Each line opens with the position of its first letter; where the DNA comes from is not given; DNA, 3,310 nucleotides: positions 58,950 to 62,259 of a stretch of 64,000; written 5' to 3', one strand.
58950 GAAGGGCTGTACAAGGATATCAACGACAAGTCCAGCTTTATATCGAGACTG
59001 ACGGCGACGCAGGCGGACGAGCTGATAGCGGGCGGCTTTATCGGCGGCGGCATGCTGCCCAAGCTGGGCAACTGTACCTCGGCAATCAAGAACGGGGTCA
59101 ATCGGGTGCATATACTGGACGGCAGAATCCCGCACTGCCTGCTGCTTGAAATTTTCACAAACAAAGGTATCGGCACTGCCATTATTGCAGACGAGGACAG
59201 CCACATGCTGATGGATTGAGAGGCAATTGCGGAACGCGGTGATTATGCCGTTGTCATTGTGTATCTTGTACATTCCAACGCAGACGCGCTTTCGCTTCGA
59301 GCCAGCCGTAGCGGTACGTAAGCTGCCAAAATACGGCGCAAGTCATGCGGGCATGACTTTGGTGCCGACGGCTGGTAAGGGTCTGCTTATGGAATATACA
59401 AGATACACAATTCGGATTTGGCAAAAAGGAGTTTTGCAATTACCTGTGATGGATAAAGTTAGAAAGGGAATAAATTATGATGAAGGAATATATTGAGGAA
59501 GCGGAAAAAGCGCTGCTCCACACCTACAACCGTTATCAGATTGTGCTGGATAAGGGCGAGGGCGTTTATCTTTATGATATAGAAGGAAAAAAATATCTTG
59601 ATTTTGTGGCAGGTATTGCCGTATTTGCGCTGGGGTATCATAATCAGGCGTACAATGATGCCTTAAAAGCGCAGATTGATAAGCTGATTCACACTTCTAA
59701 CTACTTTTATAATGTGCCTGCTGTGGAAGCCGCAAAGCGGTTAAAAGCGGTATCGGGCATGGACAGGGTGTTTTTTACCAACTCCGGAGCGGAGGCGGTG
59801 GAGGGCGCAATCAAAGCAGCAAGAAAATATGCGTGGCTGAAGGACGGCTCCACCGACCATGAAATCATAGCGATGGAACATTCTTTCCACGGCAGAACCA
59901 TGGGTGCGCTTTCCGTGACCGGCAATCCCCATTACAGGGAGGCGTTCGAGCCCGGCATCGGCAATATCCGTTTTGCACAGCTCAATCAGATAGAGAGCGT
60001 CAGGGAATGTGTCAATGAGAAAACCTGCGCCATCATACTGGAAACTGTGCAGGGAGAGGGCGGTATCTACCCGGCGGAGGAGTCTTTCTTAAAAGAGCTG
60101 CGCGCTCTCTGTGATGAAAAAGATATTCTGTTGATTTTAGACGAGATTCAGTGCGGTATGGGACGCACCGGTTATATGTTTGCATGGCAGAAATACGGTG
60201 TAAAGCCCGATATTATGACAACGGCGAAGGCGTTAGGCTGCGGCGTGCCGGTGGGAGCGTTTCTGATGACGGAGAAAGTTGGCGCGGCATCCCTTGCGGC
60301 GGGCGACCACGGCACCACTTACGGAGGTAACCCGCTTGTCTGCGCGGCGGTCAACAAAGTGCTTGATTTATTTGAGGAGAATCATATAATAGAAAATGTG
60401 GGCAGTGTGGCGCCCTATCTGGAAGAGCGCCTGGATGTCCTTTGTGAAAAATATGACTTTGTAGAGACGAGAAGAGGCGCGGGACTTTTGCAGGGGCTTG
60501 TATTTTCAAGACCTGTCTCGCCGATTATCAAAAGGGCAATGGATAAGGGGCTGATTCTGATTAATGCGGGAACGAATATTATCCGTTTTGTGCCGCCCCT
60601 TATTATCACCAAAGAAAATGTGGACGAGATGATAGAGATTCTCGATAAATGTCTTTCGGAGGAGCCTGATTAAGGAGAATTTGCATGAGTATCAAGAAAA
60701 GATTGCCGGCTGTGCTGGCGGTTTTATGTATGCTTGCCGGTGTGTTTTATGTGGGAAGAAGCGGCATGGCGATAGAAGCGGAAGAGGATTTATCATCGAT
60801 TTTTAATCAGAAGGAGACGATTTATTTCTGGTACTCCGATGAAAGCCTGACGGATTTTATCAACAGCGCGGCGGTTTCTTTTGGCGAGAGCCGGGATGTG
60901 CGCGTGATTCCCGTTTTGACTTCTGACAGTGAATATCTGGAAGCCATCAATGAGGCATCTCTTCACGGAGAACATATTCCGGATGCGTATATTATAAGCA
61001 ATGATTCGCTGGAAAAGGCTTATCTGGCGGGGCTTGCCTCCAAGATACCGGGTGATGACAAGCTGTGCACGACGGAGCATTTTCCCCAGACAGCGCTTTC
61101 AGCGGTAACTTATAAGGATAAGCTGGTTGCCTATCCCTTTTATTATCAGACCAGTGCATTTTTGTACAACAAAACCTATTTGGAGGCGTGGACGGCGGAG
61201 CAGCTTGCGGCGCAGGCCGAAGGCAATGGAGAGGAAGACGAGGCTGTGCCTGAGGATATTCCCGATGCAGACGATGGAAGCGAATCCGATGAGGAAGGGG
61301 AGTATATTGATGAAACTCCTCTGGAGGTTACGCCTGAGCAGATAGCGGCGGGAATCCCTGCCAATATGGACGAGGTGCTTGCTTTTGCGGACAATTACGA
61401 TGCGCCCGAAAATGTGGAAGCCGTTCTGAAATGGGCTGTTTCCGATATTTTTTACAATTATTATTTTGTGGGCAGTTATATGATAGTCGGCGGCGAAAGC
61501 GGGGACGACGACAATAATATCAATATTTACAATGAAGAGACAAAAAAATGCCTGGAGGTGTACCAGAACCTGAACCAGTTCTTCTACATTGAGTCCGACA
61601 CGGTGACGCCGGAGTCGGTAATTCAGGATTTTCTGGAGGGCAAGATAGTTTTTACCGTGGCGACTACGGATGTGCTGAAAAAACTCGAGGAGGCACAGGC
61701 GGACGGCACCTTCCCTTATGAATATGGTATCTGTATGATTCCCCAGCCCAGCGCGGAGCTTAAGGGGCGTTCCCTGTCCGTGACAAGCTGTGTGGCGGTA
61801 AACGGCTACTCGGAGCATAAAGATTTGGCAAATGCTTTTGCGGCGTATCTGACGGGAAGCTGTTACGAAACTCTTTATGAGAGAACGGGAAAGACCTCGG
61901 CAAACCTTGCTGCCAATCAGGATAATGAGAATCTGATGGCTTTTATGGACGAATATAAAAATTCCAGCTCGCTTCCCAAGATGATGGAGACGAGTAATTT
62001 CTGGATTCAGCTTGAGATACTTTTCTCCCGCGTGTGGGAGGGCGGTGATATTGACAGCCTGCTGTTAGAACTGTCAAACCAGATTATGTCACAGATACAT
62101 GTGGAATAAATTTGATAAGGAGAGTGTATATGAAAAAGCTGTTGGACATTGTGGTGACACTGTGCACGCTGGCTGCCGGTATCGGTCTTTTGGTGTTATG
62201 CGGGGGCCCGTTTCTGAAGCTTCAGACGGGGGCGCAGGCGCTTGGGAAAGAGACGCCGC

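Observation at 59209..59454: Copy 5 is inserted inside the arg operon, supplies the argB stop codon and is flanked by an 8-bp direct repeat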

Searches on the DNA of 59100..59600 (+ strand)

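Call 6: search_rna_families(source=window, start=59100, end=59600, threshold=evalue, max_evalue=10, show_alignments=2)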
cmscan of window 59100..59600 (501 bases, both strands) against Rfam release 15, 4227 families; matches with E-value up to 10: 3.
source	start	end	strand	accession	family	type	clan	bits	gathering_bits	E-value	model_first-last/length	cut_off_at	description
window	59553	59599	-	RF01223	snR13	Gene; snRNA; snoRNA; CD-box;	CL00045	14.8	47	9.9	1-124/124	no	Small nucleolar RNA snR13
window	59214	59306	+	RF02115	FAM13A-AS1_2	Gene; lncRNA;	-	11.8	38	5.8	1-110/110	no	FAM13A antisense RNA 1 conserved region 2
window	59442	59498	+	RF01145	sR14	Gene; snRNA; snoRNA; CD-box;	-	10.5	38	3.3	1-54/54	no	Small nucleolar RNA sR14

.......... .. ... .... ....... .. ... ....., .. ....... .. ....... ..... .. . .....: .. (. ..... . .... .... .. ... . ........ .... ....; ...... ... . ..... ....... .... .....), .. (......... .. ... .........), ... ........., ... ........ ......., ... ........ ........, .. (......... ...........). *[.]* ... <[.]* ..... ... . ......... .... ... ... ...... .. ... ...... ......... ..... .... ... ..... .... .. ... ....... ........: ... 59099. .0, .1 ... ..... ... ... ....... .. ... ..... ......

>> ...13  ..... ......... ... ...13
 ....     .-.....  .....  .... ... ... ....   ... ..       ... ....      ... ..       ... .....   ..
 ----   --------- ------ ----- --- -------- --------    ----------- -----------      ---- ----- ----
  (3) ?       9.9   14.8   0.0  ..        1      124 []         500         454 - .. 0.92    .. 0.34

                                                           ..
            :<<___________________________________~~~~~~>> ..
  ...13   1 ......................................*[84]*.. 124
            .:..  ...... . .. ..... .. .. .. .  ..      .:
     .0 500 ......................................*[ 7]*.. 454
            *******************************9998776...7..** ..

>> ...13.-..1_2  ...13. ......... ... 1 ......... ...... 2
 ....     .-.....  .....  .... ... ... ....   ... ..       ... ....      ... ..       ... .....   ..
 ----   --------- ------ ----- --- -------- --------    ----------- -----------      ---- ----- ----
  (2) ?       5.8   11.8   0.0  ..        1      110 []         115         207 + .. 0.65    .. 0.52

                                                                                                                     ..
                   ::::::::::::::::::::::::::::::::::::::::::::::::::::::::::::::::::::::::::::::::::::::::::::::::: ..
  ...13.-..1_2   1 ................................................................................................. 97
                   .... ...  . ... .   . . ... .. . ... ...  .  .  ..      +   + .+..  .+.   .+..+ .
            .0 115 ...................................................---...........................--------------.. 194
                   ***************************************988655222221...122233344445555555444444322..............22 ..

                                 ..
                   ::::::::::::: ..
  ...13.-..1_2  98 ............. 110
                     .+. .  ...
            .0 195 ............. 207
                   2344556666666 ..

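Call 20: search_dna_similar(query=window:59217-59446:+, collection=plasmids, mode=distant, max_rows=30)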
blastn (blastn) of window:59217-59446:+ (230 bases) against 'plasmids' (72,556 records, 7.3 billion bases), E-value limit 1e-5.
No match.

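Call 21: search_dna_similar(query=window:59217-59446:+, collection=phages, mode=distant, max_rows=30)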
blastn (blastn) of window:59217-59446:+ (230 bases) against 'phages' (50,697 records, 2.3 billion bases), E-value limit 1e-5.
No match.

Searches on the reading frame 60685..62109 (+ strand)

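Call 76: search_protein_families(library=pfam, proteins=[window:60685-62109:+], max_evalue=0.00001)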
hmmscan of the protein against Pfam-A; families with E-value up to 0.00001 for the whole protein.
window:60685-62109:+ (474 aa): 2 families
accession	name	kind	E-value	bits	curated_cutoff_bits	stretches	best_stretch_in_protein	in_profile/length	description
PF13416.11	SBP_bac_8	-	2e-15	57.8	27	1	63-412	3-267/279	Bacterial extracellular solute-binding protein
PF01547.30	SBP_bac_1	-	1.9e-08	35.1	26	1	142-391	104-302/307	Bacterial extracellular solute-binding protein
